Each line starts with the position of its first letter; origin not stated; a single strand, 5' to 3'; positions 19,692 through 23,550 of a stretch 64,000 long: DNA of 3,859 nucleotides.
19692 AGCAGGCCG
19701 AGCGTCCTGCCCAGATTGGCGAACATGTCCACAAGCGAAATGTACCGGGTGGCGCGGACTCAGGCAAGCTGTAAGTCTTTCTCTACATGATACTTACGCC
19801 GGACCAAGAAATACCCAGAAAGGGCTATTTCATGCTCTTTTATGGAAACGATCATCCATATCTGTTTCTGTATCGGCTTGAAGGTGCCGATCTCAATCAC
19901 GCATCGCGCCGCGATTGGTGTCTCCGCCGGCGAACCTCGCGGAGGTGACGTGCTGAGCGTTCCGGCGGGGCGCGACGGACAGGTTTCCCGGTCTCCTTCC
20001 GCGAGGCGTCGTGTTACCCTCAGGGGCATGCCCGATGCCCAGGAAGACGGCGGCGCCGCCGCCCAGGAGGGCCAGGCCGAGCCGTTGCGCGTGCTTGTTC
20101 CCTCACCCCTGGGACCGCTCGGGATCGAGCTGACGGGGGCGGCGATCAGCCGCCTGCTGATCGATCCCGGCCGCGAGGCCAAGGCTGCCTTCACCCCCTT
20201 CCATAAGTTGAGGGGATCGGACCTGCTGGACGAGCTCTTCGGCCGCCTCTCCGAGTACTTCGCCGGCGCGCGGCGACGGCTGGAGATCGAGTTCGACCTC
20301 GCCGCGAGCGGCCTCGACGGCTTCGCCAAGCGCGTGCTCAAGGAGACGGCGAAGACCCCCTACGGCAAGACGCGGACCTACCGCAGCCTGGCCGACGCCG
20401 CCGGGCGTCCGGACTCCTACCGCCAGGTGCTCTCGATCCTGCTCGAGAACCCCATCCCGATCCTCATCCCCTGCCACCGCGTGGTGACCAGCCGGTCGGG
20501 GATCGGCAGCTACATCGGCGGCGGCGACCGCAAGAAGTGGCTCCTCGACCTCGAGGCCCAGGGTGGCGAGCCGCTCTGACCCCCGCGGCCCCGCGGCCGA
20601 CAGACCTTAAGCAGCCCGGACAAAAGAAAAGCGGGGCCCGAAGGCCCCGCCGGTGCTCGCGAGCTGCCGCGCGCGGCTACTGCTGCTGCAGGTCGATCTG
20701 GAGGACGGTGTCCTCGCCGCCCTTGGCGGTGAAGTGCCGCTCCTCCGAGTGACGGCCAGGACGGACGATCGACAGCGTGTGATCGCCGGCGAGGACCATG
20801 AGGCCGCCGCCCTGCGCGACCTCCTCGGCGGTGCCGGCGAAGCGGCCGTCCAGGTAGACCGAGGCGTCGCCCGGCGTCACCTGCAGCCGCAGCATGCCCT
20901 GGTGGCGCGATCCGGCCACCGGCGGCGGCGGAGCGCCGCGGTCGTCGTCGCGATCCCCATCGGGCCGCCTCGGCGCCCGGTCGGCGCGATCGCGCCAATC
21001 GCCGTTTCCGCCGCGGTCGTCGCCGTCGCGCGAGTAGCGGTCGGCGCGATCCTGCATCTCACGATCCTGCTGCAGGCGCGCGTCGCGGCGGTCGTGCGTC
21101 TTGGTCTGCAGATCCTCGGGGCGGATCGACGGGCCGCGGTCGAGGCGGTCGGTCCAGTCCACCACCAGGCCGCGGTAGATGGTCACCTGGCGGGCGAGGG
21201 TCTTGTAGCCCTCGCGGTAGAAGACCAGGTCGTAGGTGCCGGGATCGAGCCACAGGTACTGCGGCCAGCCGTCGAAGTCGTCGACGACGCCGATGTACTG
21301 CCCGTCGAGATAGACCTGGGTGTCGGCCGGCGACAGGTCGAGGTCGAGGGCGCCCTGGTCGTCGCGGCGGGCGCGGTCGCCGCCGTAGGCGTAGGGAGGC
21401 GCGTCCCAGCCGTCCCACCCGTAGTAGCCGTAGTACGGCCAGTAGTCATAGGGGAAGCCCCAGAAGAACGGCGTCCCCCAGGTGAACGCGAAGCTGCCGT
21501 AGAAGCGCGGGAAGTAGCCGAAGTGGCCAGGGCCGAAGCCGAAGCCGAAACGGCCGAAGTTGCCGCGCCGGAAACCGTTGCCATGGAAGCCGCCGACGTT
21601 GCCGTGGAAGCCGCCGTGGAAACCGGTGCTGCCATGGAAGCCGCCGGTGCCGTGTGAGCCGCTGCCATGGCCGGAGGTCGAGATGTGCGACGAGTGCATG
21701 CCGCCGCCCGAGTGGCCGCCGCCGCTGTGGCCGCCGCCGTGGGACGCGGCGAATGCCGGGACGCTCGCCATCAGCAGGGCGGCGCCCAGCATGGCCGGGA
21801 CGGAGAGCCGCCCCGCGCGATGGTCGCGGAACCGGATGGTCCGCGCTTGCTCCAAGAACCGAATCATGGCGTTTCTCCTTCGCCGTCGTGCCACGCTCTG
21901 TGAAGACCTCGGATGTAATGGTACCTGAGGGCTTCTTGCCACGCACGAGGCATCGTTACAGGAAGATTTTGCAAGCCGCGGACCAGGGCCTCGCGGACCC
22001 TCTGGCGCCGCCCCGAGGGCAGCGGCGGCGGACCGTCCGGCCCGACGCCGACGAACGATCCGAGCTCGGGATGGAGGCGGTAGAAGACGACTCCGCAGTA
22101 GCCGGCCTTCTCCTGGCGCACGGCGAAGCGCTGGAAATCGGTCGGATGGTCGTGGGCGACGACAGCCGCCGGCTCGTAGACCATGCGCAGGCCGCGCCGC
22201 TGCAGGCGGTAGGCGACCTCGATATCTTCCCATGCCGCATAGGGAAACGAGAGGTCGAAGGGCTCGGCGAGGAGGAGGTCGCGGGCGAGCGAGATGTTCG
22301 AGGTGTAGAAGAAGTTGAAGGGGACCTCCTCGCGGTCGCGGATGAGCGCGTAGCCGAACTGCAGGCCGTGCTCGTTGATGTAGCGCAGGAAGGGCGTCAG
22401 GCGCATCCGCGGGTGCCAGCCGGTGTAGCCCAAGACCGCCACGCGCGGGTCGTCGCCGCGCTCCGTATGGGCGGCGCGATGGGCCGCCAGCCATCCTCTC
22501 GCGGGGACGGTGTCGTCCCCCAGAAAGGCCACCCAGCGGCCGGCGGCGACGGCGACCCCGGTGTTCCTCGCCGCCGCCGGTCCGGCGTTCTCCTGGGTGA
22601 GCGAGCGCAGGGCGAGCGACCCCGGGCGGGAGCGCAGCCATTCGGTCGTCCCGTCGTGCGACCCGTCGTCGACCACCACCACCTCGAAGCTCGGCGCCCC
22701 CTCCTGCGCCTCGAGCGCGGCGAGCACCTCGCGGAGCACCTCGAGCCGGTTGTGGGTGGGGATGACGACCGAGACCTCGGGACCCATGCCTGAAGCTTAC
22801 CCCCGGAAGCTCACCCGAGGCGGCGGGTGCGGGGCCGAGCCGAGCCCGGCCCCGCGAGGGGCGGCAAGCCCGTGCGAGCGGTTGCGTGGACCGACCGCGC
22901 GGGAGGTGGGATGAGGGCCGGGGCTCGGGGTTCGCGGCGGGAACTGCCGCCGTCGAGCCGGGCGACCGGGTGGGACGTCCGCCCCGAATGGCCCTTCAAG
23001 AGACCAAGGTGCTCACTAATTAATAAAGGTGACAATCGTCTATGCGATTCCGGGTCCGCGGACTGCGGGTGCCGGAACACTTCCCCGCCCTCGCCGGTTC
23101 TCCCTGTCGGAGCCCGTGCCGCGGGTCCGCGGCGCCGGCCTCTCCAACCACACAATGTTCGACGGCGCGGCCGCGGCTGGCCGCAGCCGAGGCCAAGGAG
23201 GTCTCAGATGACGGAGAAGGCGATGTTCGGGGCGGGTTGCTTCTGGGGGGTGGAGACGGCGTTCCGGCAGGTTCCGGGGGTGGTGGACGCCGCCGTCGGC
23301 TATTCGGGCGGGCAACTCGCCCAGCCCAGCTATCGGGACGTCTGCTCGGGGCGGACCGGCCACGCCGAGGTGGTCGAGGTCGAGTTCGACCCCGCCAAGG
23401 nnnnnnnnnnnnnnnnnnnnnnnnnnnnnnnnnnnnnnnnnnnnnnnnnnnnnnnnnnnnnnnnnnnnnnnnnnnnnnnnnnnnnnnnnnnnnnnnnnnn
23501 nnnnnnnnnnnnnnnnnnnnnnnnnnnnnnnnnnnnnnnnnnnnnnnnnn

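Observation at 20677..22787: GT2 glycosyltransferase translationally coupled (ATGA) to a secreted Gly/His-repeat, aromatic-rich, double-PEGA protein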

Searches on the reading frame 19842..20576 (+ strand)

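Call 8: search_protein_families(library=pfam, proteins=[window:19842-20576:+], max_evalue=1)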
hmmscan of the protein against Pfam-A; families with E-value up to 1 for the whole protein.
window:19842-20576:+ (245 aa): 3 families
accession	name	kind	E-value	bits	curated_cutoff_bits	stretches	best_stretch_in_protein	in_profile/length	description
PF01035.26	DNA_binding_1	-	9.8e-25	86.7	27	1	161-239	2-80/81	6-O-methylguanine DNA methyltransferase, DNA binding domain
PF02870.21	Methyltransf_1N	-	0.014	16.3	21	1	86-153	6-71/71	6-O-methylguanine DNA methyltransferase, ribonuclease-like domain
PF19575.5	HTH_58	-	0.053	13.9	23.8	1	160-203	9-50/62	Helix-turn-helix domain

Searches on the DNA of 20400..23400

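Call 34: search_rna_families(source=window, start=20400, end=23400, threshold=evalue, max_evalue=1)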
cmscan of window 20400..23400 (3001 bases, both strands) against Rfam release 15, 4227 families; matches with E-value up to 1: 0.
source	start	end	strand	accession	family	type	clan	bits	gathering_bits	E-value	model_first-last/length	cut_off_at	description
